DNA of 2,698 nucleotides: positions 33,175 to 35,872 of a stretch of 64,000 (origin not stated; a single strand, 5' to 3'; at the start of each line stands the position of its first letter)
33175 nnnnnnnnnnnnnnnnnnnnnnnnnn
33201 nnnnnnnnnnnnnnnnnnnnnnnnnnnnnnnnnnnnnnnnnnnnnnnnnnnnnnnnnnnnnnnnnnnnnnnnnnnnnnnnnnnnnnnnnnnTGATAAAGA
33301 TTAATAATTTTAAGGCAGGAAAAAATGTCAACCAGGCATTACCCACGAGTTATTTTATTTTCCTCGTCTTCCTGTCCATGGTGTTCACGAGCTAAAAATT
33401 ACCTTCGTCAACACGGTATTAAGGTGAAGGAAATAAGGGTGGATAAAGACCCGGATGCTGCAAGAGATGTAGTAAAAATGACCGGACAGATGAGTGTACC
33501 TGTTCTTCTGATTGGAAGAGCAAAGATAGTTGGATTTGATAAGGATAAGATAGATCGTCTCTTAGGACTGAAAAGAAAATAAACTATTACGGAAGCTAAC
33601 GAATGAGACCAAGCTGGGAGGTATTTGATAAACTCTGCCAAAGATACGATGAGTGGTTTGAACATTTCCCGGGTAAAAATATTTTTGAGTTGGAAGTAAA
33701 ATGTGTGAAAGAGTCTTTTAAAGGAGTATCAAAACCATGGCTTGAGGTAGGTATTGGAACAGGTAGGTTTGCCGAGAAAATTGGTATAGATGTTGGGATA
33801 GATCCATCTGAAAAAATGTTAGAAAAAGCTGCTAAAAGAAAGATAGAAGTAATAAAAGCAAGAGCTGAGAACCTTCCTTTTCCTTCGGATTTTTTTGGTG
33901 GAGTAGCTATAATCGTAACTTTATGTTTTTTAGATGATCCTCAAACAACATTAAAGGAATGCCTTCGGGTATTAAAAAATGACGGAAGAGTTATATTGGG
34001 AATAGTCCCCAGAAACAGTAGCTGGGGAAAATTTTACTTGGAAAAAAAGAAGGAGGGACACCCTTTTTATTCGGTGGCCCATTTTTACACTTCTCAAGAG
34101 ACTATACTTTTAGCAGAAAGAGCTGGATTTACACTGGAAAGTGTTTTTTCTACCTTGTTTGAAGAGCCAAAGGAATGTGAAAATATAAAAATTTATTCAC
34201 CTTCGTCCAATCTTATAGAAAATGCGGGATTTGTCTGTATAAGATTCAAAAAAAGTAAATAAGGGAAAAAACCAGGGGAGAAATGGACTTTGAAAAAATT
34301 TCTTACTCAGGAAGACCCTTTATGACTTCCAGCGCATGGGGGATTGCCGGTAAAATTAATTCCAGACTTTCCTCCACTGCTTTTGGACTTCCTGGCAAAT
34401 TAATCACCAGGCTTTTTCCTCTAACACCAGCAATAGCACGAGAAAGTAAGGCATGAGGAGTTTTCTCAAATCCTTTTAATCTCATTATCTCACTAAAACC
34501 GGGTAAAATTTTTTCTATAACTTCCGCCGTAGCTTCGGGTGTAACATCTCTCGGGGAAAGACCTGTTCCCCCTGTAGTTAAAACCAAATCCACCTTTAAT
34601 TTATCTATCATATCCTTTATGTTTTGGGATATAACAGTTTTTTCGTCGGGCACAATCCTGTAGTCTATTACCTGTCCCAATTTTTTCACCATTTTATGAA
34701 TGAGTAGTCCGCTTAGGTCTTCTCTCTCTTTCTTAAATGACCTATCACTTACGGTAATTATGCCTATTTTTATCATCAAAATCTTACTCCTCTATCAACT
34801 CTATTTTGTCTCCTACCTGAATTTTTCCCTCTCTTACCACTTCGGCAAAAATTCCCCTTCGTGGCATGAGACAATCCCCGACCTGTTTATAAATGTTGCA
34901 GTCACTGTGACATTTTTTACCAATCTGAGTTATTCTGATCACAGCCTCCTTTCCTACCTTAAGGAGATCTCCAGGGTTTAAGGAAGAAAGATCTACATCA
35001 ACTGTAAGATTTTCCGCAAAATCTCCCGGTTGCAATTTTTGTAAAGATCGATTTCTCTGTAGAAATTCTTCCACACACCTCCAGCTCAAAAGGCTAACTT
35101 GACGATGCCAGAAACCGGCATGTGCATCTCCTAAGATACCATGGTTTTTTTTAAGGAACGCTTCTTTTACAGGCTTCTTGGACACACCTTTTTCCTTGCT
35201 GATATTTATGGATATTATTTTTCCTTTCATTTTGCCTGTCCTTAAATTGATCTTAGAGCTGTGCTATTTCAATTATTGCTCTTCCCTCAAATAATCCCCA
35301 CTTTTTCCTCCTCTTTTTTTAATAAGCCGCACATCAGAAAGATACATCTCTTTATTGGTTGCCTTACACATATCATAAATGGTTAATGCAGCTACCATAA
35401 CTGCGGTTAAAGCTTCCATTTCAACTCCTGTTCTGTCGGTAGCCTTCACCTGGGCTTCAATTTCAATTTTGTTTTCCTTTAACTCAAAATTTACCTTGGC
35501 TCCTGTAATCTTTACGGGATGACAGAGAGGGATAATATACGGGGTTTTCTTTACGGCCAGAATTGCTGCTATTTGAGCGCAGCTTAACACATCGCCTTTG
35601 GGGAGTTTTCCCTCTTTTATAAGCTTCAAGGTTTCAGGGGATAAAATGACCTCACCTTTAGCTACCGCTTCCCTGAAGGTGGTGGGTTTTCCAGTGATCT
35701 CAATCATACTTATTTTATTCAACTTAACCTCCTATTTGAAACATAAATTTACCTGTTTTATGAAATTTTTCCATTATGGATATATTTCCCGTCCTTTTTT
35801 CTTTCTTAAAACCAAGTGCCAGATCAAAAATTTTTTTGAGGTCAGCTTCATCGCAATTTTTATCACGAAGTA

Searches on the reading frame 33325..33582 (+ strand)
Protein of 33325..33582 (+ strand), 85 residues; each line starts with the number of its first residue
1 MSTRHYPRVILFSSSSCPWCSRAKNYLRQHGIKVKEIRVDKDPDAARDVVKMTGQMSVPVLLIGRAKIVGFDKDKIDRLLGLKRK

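Call 8: search_protein_families(library=pfam, proteins=[window:33325-33582:+])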
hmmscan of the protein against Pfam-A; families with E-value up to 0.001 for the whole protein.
window:33325-33582:+ (85 aa): 4 families
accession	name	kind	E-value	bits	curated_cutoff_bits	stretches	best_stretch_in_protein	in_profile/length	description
PF00462.30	Glutaredoxin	-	5.2e-18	65.4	22.9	1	9-64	1-56/60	Glutaredoxin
PF13417.12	GST_N_3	-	1.8e-06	28.6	22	1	11-68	1-57/75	Glutathione S-transferase, N-terminal domain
PF13409.12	GST_N_2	-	7.5e-06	26.9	25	1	17-68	2-56/70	Glutathione S-transferase, N-terminal domain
PF05768.20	Glrx-like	-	6.1e-05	23.7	26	1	8-67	1-59/77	Glutaredoxin-like domain (DUF836)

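Call 21: find_encoding_contigs(protein=window:33325-33582:+, flank=3000, max_places=10)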
Protein window:33325-33582:+ (85 aa): 10 contigs read that carry it; 10 places shown.
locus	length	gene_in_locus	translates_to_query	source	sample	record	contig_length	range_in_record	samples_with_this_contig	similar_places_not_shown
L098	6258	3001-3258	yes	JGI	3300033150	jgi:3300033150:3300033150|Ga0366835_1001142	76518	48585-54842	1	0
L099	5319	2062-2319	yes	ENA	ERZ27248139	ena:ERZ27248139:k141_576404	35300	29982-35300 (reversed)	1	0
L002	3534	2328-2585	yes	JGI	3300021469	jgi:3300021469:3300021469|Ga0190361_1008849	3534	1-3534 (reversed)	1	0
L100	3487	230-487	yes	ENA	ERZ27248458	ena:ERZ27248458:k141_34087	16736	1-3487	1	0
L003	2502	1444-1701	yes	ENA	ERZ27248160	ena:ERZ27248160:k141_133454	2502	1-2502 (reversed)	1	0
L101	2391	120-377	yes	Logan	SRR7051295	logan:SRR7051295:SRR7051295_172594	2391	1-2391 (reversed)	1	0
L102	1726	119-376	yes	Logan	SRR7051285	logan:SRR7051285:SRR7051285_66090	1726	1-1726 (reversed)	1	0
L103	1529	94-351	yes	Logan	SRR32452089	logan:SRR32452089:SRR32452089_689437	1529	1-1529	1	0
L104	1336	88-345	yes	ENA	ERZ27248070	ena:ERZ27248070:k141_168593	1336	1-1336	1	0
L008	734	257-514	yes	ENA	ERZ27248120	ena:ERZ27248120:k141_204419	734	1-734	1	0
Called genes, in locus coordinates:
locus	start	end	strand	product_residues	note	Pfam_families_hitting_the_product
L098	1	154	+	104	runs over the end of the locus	PF14697:Fer4_21 (faint), PF12797:Fer4_2 (weak), PF12837:Fer4_6 (weak), PF13237:Fer4_10, PF00037:Fer4, PF12838:Fer4_7, PF13187:Fer4_9, PF12837:Fer4_6 (weak), +3 more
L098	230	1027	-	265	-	PF01925:TauE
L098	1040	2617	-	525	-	PF00111:Fer2, PF17651:Raco_middle, PF14574:RACo_C_ter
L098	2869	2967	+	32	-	PF12797:Fer4_2, PF13237:Fer4_10 (weak), PF00037:Fer4, PF13459:Fer4_15 (weak), PF12837:Fer4_6 (weak), PF13370:Fer4_13 (weak), PF12800:Fer4_4 (weak)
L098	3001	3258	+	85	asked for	PF00462:Glutaredoxin, PF13417:GST_N_3 (weak), PF13409:GST_N_2 (weak)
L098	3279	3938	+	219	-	PF01209:Ubie_methyltran (weak), PF13489:Methyltransf_23, PF08241:Methyltransf_11, PF08242:Methyltransf_12 (weak), PF13649:Methyltransf_25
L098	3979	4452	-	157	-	PF00994:MoCF_biosynth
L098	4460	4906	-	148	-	PF03473:MOSC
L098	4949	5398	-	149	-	PF01967:MoaC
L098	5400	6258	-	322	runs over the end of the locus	PF04055:Radical_SAM, PF13353:Fer4_12 (weak), PF06463:Mob_synth_C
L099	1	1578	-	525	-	PF00111:Fer2, PF17651:Raco_middle, PF14574:RACo_C_ter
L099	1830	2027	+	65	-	PF25160:LdpA_Fe-S-bd (faint), PF12797:Fer4_2, PF13237:Fer4_10 (weak), PF00037:Fer4 (weak), PF12837:Fer4_6 (weak), PF13459:Fer4_15, PF13370:Fer4_13, PF12800:Fer4_4 (weak)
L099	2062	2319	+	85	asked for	PF00462:Glutaredoxin, PF13417:GST_N_3 (weak), PF13409:GST_N_2 (weak)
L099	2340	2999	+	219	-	PF01209:Ubie_methyltran (weak), PF13489:Methyltransf_23, PF08241:Methyltransf_11, PF08242:Methyltransf_12 (weak), PF13649:Methyltransf_25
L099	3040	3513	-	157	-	PF00994:MoCF_biosynth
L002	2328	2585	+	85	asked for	PF00462:Glutaredoxin, PF13417:GST_N_3 (weak), PF13409:GST_N_2 (weak)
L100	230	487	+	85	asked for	PF00462:Glutaredoxin, PF13417:GST_N_3 (weak), PF13409:GST_N_2 (weak)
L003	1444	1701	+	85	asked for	PF00462:Glutaredoxin, PF13417:GST_N_3 (weak), PF13409:GST_N_2 (weak)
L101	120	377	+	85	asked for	PF00462:Glutaredoxin, PF13417:GST_N_3 (weak), PF13409:GST_N_2 (weak)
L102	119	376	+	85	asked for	PF00462:Glutaredoxin, PF13417:GST_N_3 (weak), PF13409:GST_N_2 (weak)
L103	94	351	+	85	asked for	PF00462:Glutaredoxin, PF13417:GST_N_3 (weak), PF13409:GST_N_2 (weak)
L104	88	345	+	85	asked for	PF00462:Glutaredoxin, PF13417:GST_N_3 (weak), PF13409:GST_N_2 (weak)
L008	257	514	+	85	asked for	PF00462:Glutaredoxin, PF13417:GST_N_3 (weak), PF13409:GST_N_2 (weak)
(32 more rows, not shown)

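Call 36: search_protein_families(library=ncbifam, proteins=[window:33325-33582:+], max_evalue=0.00001)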
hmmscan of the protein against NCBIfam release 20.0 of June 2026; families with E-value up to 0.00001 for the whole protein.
window:33325-33582:+ (85 aa): 14 families
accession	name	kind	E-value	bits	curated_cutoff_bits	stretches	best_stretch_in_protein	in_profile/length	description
TIGR02196.1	GlrX_YruB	hypoth_equivalog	5.3e-25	87.7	88.55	1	9-80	2-73/74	glutaredoxin-like protein, YruB-family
TIGR02181.1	GRX_bact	equivalog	1.4e-14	54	90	1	9-73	1-66/80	glutaredoxin 3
NF041212.1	Uxx_star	subfamily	1.1e-13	51.2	66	1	9-72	1-65/70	Uxx-star family glutaredoxin-like (seleno)protein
TIGR02190.1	GlrX-dom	hypoth_equivalog_domain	1.4e-12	47.4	99.3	1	6-73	7-73/79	glutaredoxin-family domain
TIGR02194.1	GlrX_NrdH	subfamily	1.7e-12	47.3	85.75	1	9-79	1-71/72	glutaredoxin-like protein NrdH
NF007923.0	PRK10638.1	equivalog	4e-11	42.8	129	1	9-72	4-67/83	glutaredoxin 3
NF045501.1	HUGP_GUXX-star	exception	6.1e-11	42.3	325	1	6-71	164-230/236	HUGP/GUXX-star fusion selenoprotein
NF047338.1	gluta_UXX_star_3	exception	1.2e-10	41.3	97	1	9-65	1-58/70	UXX-star (seleno)protein family 3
TIGR02180.1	GRX_euk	equivalog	6e-10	39.2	87.25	1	9-72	1-69/84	glutaredoxin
NF041211.1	gluta_UXX_star_2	equivalog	4.3e-09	36.2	100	1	9-72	1-65/71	UXX-star (seleno)protein family 2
TIGR02200.1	GlrX_actino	hypoth_equivalog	1.4e-08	35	89.5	1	11-61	4-55/77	mycoredoxin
NF007657.0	PRK10329.1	equivalog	1.9e-08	34.2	131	1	8-79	2-72/81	glutaredoxin-like protein NrdH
NF041114.2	gluta_UXX_star_1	equivalog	4.9e-07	29.9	72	1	9-71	1-64/70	UXX-star selenoprotein family 1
TIGR02189.1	GlrX-like_plant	paralog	6.8e-06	26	93.8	1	9-71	10-75/99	glutaredoxin-like family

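Call 51: find_homologous_proteins(query=window:33325-33582:+, max_evalue=1e-20)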
Query window:33325-33582:+ (85 aa): 141 proteins with E <= 1e-20 among 144 candidates; the best 120 are listed.
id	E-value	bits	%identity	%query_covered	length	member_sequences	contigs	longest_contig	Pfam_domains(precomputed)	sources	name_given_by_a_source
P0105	3.4e-45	169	93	99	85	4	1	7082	PF00462.31,PF13417.13,PF13409.13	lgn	-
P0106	1.6e-42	160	84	99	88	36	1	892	PF00462.31,PF13417.13,PF13409.13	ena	-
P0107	6.4e-42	159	83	98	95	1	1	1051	PF00462.31,PF13417.13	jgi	-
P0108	7.3e-42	158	82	98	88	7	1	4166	PF00462.31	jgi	-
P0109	4.1e-41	156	86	98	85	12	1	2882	PF00462.31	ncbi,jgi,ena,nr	ncbi:glutathione S-transferase N-terminal domain-containing protein [Patescibacteria group bacterium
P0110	5.2e-41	156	85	99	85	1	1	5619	PF00462.31,PF13417.13,PF13409.13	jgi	-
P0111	6.4e-41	155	86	95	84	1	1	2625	PF00462.31,PF13417.13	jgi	-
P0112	6.5e-41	155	85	95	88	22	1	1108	PF00462.31,PF13417.13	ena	-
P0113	8.0e-41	155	84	98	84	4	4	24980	PF00462.31,PF13417.13,PF13409.13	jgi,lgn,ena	-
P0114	8.0e-41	155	80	100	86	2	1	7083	PF00462.31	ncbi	-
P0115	1.2e-40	154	85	95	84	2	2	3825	PF00462.31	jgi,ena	-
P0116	1.4e-40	154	85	99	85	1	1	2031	PF00462.31,PF13417.13,PF13409.13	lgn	-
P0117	1.4e-40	154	83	99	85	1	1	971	PF00462.31,PF13417.13,PF13409.13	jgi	-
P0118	1.5e-40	154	80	100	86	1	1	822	PF00462.31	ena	-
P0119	1.5e-40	154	85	95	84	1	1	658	PF00462.31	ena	-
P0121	1.9e-40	154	83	99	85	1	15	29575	PF00462.31,PF13417.13,PF13409.13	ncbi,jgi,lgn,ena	-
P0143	1.6e-39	151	84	98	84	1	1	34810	PF00462.31,PF13417.13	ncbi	-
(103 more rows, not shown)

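Call 52: find_encoding_contigs(protein=P0121, flank=10000, max_places=3)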
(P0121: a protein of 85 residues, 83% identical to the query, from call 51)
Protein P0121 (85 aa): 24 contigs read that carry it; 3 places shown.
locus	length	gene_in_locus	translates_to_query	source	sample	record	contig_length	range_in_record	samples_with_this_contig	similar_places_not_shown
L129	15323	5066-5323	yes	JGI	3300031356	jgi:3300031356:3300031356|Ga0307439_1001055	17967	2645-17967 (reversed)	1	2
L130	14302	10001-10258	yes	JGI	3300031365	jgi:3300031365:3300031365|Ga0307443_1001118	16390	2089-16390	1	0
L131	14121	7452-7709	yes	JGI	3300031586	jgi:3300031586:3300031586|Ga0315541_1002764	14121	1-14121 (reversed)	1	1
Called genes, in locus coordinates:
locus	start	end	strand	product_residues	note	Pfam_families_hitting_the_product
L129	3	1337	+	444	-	PF00890:FAD_binding_2 (faint), PF01134:GIDA (faint), PF01266:DAO (faint), PF01946:Thi4 (faint), PF03486:HI0933_like (faint), PF07992:Pyr_redox_2, PF00070:Pyr_redox, PF02852:Pyr_redox_dim, +3 more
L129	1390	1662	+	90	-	PF00037:Fer4, PF12797:Fer4_2 (faint), PF13237:Fer4_10, PF12838:Fer4_7, PF13187:Fer4_9 (weak), PF00037:Fer4 (weak), PF12837:Fer4_6 (weak), PF13484:Fer4_16 (weak), +5 more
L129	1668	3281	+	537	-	PF00111:Fer2, PF17651:Raco_middle, PF14574:RACo_C_ter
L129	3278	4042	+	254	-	PF00557:Peptidase_M24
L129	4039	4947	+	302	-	PF01937:ARMT1-like_dom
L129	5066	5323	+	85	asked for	PF00462:Glutaredoxin, PF13417:GST_N_3 (weak), PF13409:GST_N_2 (weak)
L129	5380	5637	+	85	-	-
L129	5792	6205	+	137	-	-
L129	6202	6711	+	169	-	-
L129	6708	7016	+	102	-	PF02579:Nitro_FeMo-Co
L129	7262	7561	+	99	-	PF00226:DnaJ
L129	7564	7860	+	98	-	PF01910:Thiamine_BP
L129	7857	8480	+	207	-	PF01209:Ubie_methyltran, PF02353:CMAS (weak), PF13489:Methyltransf_23, PF07021:MetW, PF13847:Methyltransf_31, PF08241:Methyltransf_11, PF08242:Methyltransf_12, PF13649:Methyltransf_25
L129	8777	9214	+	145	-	PF14489:QueF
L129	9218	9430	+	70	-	PF20095:DUF6485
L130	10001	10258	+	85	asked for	PF00462:Glutaredoxin, PF13417:GST_N_3 (weak), PF13409:GST_N_2 (weak)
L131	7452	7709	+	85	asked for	PF00462:Glutaredoxin, PF13417:GST_N_3 (weak), PF13409:GST_N_2 (weak)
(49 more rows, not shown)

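Call 53: find_encoding_contigs(protein=P0105, flank=8000, max_places=3)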
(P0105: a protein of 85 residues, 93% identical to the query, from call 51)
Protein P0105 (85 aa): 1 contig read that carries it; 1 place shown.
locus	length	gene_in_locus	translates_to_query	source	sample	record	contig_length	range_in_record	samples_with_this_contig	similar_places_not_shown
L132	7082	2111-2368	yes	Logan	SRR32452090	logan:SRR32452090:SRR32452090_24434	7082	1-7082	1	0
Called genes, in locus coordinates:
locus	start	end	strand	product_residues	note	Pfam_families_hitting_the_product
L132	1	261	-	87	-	?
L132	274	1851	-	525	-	PF00111:Fer2, PF17651:Raco_middle, PF14574:RACo_C_ter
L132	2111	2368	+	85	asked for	PF00462:Glutaredoxin, PF13417:GST_N_3 (weak), PF13409:GST_N_2 (weak)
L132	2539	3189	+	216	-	PF01209:Ubie_methyltran (faint), PF13489:Methyltransf_23, PF08241:Methyltransf_11, PF08242:Methyltransf_12 (weak), PF13649:Methyltransf_25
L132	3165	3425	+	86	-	PF01545:Cation_efflux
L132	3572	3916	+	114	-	PF01545:Cation_efflux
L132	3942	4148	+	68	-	PF02579:Nitro_FeMo-Co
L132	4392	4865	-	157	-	PF00994:MoCF_biosynth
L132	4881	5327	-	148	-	PF03473:MOSC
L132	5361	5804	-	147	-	PF01967:MoaC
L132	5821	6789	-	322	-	PF04055:Radical_SAM, PF13353:Fer4_12, PF06463:Mob_synth_C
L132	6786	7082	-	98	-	?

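Call 56: find_encoding_contigs(protein=P0143, flank=6000, max_places=2)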
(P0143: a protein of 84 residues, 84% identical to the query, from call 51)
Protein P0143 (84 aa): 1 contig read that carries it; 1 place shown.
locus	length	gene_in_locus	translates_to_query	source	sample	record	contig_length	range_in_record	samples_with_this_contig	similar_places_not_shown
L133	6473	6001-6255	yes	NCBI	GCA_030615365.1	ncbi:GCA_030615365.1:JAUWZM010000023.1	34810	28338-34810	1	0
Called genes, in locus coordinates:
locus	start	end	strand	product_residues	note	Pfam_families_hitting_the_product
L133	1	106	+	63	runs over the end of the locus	-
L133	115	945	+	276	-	PF01656:CbiA, PF10609:ParA, PF13614:AAA_31 (faint), PF12838:Fer4_7 (faint), PF13187:Fer4_9 (faint), PF13237:Fer4_10 (weak), PF14697:Fer4_21, PF00037:Fer4 (weak), +2 more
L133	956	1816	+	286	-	PF01656:CbiA, PF13614:AAA_31 (faint), PF00037:Fer4 (weak), PF12797:Fer4_2 (faint), PF12837:Fer4_6 (weak), PF13237:Fer4_10 (weak), PF14697:Fer4_21 (weak), PF10609:ParA (weak)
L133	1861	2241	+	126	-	PF02579:Nitro_FeMo-Co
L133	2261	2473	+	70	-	PF20095:DUF6485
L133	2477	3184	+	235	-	PF01168:Ala_racemase_N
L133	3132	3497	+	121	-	PF01980:TrmO_N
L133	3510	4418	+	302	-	PF02445:NadA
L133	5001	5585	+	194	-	PF02374:ArsA_ATPase (faint), PF10609:ParA, PF13614:AAA_31, PF01656:CbiA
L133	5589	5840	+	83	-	PF10609:ParA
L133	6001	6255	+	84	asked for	PF00462:Glutaredoxin, PF13417:GST_N_3 (weak)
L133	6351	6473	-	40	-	?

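Call 57: find_encoding_contigs(protein=P0113, flank=6000, max_places=3)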
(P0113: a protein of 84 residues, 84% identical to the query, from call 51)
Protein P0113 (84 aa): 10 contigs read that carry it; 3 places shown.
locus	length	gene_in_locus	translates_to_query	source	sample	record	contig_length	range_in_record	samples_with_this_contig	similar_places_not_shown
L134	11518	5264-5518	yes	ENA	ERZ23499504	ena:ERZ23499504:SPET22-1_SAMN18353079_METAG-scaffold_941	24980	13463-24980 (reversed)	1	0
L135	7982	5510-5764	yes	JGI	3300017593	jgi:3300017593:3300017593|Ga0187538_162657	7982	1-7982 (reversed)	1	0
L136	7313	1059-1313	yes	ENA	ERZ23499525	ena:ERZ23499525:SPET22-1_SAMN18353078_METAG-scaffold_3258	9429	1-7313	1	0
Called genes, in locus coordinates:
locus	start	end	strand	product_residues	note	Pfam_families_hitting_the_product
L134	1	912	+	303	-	?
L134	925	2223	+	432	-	-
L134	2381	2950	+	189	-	-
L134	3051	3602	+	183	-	PF13489:Methyltransf_23 (weak), PF01209:Ubie_methyltran, PF02475:TRM5-TYW2_MTfase (weak), PF01135:PCMT (weak), PF13847:Methyltransf_31, PF08241:Methyltransf_11, PF08242:Methyltransf_12, PF13649:Methyltransf_25, +3 more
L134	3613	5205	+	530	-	PF00111:Fer2, PF17651:Raco_middle, PF14574:RACo_C_ter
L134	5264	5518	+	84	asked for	PF00462:Glutaredoxin, PF13417:GST_N_3 (weak), PF13409:GST_N_2 (faint)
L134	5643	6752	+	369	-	PF04015:DUF362, PF12837:Fer4_6 (weak), PF12838:Fer4_7, PF13187:Fer4_9, PF13237:Fer4_10, PF14697:Fer4_21, PF00037:Fer4, PF12837:Fer4_6, +5 more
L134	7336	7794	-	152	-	PF04608:PgpA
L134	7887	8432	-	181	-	PF01066:CDP-OH_P_transf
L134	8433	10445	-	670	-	PF13491:FtsK_4TM, PF17854:FtsK_alpha, PF01580:FtsK_SpoIIIE, PF09397:FtsK_gamma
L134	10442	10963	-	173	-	PF00857:Isochorismatase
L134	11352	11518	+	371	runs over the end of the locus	PF02321:OEP (faint)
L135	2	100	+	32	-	?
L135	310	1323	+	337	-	PF09872:DUF2099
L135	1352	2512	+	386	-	PF01208:URO-D (faint)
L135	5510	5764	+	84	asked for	PF00462:Glutaredoxin, PF13417:GST_N_3 (weak), PF13409:GST_N_2 (faint)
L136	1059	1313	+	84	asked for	PF00462:Glutaredoxin, PF13417:GST_N_3 (weak), PF13409:GST_N_2 (faint)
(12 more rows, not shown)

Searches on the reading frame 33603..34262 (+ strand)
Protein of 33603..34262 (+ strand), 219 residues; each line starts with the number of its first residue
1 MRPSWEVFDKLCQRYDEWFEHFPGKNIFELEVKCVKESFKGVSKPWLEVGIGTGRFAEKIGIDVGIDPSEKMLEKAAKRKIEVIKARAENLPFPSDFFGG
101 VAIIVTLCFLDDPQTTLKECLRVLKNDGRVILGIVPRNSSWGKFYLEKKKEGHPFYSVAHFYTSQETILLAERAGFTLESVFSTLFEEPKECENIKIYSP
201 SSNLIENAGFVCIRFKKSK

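Call 8: search_protein_families(library=pfam, proteins=[window:33603-34262:+])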
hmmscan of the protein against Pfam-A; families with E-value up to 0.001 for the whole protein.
window:33603-34262:+ (219 aa): 6 families
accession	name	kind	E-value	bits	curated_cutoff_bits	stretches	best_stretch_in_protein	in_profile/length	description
PF08241.18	Methyltransf_11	-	4.3e-18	66.2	21.2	1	47-132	1-95/95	Methyltransferase domain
PF13649.12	Methyltransf_25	-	4.7e-13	50.1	27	1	47-128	2-97/97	Methyltransferase domain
PF13489.12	Methyltransf_23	-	1.1e-08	35.5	27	1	41-180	21-163/164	Methyltransferase domain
PF01209.24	Ubie_methyltran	-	8.6e-08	32.2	20.1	1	67-131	79-150/233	ubiE/COQ5 methyltransferase family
PF08242.18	Methyltransf_12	-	2.5e-07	31.8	30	1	47-130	1-98/98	Methyltransferase domain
PF13847.12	Methyltransf_31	-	1.9e-05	24.8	27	1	46-132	7-109/145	Methyltransferase domain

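Call 36: search_protein_families(library=ncbifam, proteins=[window:33603-34262:+], max_evalue=0.00001)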
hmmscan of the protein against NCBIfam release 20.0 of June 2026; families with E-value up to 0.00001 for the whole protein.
window:33603-34262:+ (219 aa): 9 families
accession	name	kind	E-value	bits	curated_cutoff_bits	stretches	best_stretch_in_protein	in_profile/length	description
TIGR01934.1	MenG_MenH_UbiE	subfamily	9.6e-14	51.2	158.35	1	6-141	3-151/223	ubiquinone/menaquinone biosynthesis methyltransferase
NF045667.1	MTase_DVU1556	equivalog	2.2e-13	50.1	155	1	63-178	43-162/213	DVU_1556 family methyltransferase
NF001244.0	PRK00216.1-5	equivalog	2.2e-11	43.5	216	1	7-134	13-156/236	bifunctional demethylmenaquinone methyltransferase/2-methoxy-6-polyprenyl-1,4-benzoquinol methylase UbiE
NF001241.0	PRK00216.1-2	equivalog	2.1e-08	34.1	327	1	51-146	64-163/231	demethylmenaquinone methyltransferase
NF001240.0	PRK00216.1-1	equivalog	4.6e-08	32.4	378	1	70-132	106-168/251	bifunctional demethylmenaquinone methyltransferase/2-methoxy-6-polyprenyl-1,4-benzoquinol methylase UbiE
NF043040.1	corrin_prot_MT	hypoth_equivalog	3.9e-07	29.7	180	1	9-132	9-147/216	corrinoid protein-associated methyltransferase CpaM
NF001243.0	PRK00216.1-4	equivalog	2.4e-06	27.1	235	1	49-131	54-150/237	demethylmenaquinone methyltransferase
TIGR02072.1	BioC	equivalog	3.5e-06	27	184.95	1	40-134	32-134/244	malonyl-ACP O-methyltransferase BioC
NF001242.0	PRK00216.1-3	equivalog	3.8e-06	26.5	351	1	70-131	113-174/258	bifunctional demethylmenaquinone methyltransferase/2-methoxy-6-polyprenyl-1,4-benzoquinol methylase UbiE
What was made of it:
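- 33325..34262 (+): grx (33325-33582) and a class-I methyltransferase gene (33603-34262), downstream of fdxA. Pfam and NCBIfam (calls 8, 36).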

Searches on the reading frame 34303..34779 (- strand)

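Call 9: search_protein_families(library=pfam, proteins=[window:34303-34779:-])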
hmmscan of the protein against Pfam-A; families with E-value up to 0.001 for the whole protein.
window:34303-34779:- (158 aa): 1 family
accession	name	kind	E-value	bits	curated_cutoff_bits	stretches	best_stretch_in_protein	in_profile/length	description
PF00994.29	MoCF_biosynth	-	6.6e-32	110.6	26.6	1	6-148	1-144/144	Probable molybdopterin binding domain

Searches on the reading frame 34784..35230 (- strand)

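Call 9: search_protein_families(library=pfam, proteins=[window:34784-35230:-])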
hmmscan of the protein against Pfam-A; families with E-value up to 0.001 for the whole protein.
window:34784-35230:- (148 aa): 1 family
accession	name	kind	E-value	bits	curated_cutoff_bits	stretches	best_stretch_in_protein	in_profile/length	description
PF03473.23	MOSC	-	1.5e-10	41.6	22.7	1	37-144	4-120/120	MOSC domain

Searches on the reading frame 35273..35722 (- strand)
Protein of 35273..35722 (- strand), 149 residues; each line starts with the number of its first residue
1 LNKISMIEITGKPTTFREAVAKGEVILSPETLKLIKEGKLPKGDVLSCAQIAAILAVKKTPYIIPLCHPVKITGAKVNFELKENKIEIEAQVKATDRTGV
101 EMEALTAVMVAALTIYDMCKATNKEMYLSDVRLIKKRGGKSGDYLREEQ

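Call 9: search_protein_families(library=pfam, proteins=[window:35273-35722:-])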
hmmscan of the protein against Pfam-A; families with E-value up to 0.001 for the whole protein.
window:35273-35722:- (149 aa): 1 family
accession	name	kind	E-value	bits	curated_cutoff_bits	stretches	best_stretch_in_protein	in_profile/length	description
PF01967.27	MoaC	-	7.8e-55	185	27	1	6-139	1-136/136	MoaC family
